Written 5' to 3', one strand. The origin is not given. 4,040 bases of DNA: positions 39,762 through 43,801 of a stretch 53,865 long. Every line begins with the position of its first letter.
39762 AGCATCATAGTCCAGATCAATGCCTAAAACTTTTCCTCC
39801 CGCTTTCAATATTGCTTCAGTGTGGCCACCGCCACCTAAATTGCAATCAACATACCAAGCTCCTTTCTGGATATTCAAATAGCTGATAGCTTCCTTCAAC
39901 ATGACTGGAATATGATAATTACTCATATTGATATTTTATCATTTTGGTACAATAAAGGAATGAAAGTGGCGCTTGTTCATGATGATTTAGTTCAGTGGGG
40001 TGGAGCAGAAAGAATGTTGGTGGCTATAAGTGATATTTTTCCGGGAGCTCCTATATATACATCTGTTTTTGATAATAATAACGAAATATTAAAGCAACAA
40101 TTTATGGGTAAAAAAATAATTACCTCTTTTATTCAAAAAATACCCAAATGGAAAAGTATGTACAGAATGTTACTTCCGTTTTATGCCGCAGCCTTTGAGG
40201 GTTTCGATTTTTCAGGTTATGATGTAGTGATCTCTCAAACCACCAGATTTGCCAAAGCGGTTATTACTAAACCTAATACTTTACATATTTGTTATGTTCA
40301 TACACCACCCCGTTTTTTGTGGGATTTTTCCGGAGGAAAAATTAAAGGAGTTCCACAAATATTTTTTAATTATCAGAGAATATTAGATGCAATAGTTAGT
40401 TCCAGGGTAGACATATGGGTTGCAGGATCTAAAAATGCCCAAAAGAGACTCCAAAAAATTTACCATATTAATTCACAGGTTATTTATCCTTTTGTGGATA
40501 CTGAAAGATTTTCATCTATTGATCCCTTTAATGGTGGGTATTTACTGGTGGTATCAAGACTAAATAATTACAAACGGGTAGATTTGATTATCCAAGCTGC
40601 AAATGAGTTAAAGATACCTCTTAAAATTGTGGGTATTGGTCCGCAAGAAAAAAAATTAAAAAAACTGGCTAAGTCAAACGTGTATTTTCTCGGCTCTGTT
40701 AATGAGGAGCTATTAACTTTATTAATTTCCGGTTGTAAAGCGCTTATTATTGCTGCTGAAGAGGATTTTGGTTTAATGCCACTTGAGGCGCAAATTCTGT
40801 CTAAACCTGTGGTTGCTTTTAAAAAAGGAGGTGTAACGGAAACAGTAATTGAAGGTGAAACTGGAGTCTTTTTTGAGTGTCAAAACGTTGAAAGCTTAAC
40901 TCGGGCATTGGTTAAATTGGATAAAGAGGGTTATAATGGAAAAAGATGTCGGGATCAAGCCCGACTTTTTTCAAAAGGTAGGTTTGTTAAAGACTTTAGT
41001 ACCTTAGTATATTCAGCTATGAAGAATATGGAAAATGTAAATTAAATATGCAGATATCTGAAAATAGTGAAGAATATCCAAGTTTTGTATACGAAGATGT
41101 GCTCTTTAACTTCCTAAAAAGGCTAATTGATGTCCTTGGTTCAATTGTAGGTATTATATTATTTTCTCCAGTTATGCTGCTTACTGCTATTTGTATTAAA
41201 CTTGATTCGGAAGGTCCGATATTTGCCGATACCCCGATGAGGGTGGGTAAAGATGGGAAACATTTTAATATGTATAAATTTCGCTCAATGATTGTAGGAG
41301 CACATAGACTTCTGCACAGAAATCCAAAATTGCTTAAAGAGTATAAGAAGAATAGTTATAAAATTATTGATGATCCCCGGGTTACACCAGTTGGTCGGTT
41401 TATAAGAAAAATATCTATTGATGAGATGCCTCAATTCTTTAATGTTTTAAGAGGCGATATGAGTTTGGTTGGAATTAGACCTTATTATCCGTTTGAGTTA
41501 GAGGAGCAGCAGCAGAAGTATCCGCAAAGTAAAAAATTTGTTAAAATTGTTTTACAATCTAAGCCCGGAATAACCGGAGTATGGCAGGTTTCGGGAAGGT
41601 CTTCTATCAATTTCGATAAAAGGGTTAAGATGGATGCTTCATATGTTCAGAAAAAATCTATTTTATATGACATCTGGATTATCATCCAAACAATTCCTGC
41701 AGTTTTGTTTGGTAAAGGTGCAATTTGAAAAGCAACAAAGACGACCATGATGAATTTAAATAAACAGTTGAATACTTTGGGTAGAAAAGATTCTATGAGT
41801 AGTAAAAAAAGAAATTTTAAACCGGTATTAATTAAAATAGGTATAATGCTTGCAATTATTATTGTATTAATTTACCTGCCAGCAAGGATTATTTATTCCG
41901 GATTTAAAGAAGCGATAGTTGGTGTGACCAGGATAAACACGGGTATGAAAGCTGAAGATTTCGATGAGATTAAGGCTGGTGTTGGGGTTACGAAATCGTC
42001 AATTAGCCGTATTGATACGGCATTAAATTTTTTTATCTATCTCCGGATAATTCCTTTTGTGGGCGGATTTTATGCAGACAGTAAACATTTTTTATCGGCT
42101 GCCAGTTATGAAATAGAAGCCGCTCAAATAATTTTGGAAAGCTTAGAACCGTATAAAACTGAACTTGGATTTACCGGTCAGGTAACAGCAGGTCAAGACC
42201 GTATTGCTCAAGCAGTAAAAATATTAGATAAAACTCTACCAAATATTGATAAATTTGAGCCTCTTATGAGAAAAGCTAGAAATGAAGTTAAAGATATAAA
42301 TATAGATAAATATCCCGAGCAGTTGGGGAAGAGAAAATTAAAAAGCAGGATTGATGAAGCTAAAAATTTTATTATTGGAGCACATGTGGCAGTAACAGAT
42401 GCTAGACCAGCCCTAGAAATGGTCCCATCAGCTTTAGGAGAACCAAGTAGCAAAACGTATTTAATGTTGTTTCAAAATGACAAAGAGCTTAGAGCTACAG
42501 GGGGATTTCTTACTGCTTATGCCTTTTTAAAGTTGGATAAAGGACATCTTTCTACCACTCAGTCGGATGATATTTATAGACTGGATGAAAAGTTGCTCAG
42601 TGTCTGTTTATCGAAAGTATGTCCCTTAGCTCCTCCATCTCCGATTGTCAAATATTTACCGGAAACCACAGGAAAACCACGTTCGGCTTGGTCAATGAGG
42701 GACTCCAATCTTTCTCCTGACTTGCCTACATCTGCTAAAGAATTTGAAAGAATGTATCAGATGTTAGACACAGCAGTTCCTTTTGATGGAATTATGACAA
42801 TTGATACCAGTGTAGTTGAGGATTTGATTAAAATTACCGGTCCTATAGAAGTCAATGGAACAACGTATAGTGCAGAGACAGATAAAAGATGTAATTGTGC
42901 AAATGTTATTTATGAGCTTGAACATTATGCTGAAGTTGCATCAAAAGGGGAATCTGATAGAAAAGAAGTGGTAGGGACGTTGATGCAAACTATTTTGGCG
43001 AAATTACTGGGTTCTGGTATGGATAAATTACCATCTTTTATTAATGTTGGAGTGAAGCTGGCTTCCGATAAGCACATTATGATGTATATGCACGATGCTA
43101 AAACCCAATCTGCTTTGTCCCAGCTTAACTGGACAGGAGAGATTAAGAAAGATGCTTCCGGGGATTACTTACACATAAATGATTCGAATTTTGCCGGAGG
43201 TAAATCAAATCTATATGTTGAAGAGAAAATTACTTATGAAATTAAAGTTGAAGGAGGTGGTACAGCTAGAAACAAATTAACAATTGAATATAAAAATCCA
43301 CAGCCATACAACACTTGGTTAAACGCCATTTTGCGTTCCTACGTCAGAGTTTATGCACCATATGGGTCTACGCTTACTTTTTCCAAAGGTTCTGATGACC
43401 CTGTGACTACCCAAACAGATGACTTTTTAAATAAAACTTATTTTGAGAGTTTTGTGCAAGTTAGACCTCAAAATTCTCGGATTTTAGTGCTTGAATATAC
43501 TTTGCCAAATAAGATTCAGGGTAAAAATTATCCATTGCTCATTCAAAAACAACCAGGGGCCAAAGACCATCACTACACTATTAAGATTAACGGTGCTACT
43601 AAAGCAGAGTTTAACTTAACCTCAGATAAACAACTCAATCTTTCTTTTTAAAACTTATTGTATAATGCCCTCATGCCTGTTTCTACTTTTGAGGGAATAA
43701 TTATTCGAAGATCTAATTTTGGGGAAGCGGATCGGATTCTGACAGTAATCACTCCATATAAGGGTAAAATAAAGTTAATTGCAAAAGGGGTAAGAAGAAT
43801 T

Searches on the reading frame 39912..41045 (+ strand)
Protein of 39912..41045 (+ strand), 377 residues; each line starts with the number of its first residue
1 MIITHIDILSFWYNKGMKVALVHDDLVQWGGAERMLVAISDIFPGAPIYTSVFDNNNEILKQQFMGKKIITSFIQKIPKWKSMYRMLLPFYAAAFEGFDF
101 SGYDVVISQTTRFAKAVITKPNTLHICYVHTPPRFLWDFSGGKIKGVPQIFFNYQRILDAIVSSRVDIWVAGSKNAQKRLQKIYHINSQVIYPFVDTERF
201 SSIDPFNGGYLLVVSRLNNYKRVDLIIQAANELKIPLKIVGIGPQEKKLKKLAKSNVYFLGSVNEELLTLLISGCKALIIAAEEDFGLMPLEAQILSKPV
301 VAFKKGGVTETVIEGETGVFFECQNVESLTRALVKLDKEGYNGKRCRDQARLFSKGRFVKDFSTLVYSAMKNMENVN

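Call 7: search_protein_families(library=pfam, proteins=[window:39912-41045:+], max_evalue=0.001)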
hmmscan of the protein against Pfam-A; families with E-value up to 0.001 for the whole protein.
window:39912-41045:+ (377 aa): 3 families
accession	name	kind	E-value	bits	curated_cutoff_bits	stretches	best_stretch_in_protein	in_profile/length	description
PF00534.26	Glycos_transf_1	-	9e-25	87.6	26.4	1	207-351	14-170/172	Glycosyl transferases group 1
PF13692.12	Glyco_trans_1_4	-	1.6e-20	74.3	27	1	210-336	3-139/142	Glycosyl transferases group 1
PF13439.12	Glyco_transf_4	-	4.2e-08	33.9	28.5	1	30-199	2-170/170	Glycosyltransferase Family 4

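Call 82: search_protein_families(library=ncbifam, proteins=[window:39912-41045:+], max_evalue=0.00001)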
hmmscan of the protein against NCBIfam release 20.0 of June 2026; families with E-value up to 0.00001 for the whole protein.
window:39912-41045:+ (377 aa): 12 families
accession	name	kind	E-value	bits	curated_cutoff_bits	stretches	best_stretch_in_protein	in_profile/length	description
TIGR03999.1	thiol_BshA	equivalog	6.1e-15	55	273.7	1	175-364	154-363/375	N-acetyl-alpha-D-glucosaminyl L-malate synthase BshA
NF053787.1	GlcN_PG_synth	equivalog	1.2e-09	37.5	480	1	211-353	200-338/361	N-acetylglucosaminyl phosphatidylglycerol synthase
TIGR04063.1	stp3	hypoth_equivalog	3.2e-09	36.2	442.05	1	220-357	225-378/397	TIGR04063 family PEP-CTERM/XrtA system glycosyltransferase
TIGR03449.1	mycothiol_MshA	equivalog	9.4e-09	34.6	462.5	1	213-350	225-380/406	D-inositol-3-phosphate glycosyltransferase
TIGR02095.1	glgA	subfamily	9.5e-09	34.4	328.45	1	211-334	297-436/477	glycogen/starch synthase, ADP-glucose type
NF041876.1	EPS_EpsE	equivalog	3.3e-08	33.2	400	1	211-352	217-374/389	exopolysaccharide biosynthesis GT4 family glycosyltransferase EpsE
NF001901.0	PRK00654.1-5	equivalog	5.1e-08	31.8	649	1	205-371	313-493/502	glycogen synthase GlgA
TIGR04047.1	MSMEG_0565_glyc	hypoth_equivalog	7.3e-08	31.9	259.85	0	252-341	254-343/373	MSMEG_0565 family glycosyltransferase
TIGR03088.1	stp2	hypoth_equivalog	1.1e-07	31.2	409.05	1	229-367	215-366/374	TIGR03088 family PEP-CTERM/XrtA system glycosyltransferase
NF038255.1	exopoly_VpsD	equivalog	5.5e-07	28.8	300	1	152-322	143-332/381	VpsD family glycosyltransferase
TIGR02149.1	glgA_Coryne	subfamily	5.9e-07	28.9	302.4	1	212-326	208-336/391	glycogen synthase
TIGR04157.1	glyco_rSAM_CFB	subfamily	1e-06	28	400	0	211-328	230-355/406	TIGR04157 family glycosyltransferase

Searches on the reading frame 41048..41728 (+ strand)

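Call 7: search_protein_families(library=pfam, proteins=[window:41048-41728:+], max_evalue=0.001)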
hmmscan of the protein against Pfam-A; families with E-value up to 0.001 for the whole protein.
window:41048-41728:+ (226 aa): 1 family
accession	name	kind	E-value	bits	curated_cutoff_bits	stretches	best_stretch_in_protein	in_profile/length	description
PF02397.22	Bac_transf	-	6e-61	205.5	27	1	24-220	1-178/179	Bacterial sugar transferase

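Call 59: search_protein_families(library=ncbifam, proteins=[window:41048-41728:+], max_evalue=0.001)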
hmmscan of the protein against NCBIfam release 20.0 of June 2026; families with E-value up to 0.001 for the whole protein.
window:41048-41728:+ (226 aa): 10 families
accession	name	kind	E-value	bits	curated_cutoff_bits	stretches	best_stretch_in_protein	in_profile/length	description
TIGR03025.1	EPS_sugtrans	subfamily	1.1e-75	255.6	295.55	1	21-225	255-444/445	exopolysaccharide biosynthesis polyprenyl glycosylphosphotransferase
TIGR03022.1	WbaP_sugtrans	subfamily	4.7e-71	240.4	403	1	22-225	257-455/456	undecaprenyl-phosphate galactose phosphotransferase WbaP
NF052601.1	undeca_RfbP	equivalog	1.1e-62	211.5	330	1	15-223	36-239/244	undecaprenyl-phosphate galactose phosphotransferase family protein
TIGR03023.1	WcaJ_sugtrans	equivalog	9.4e-62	209.8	410.75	1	21-225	260-452/453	undecaprenyl-phosphate glucose phosphotransferase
NF041877.1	EPS_EpsZ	equivalog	8.2e-58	196.1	800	1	23-225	265-458/459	exopolysaccharide biosynthesis polyisoprenyl-phosphate hexose-1-phosphate transferase EpsZ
TIGR03013.1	EpsB_2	subfamily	1.3e-48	166.2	393.35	1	18-225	249-442/443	TIGR03013 family XrtA/PEP-CTERM system glycosyltransferase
NF011751.0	PRK15204.1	equivalog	2e-47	161.9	907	1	21-225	277-475/476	undecaprenyl-phosphate galactose phosphotransferase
NF007518.0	PRK10124.1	equivalog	6.7e-36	124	684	1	21-223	271-461/464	undecaprenyl-phosphate glucose phosphotransferase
NF050817.1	PolSacchBiosHfsE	equivalog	5e-35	121.1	750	1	21-223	269-463/467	polysaccharide biosynthesis protein HfsE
NF045514.1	glycotran_HepC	equivalog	1.4e-26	93.2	140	1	18-146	111-212/220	heterocyst development glycosyltransferase HepC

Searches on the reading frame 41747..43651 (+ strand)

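Call 7: search_protein_families(library=pfam, proteins=[window:41747-43651:+], max_evalue=0.001)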
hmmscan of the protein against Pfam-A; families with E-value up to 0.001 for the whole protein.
window:41747-43651:+ (634 aa): 1 family
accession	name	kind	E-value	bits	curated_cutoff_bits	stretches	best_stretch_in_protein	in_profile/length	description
PF13196.11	DUF4012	-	5.3e-24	85.8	28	1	236-377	4-133/144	Protein of unknown function (DUF4012)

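Call 59: search_protein_families(library=ncbifam, proteins=[window:41747-43651:+], max_evalue=0.001)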
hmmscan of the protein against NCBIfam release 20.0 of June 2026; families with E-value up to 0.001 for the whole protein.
window:41747-43651:+ (634 aa): 0 families
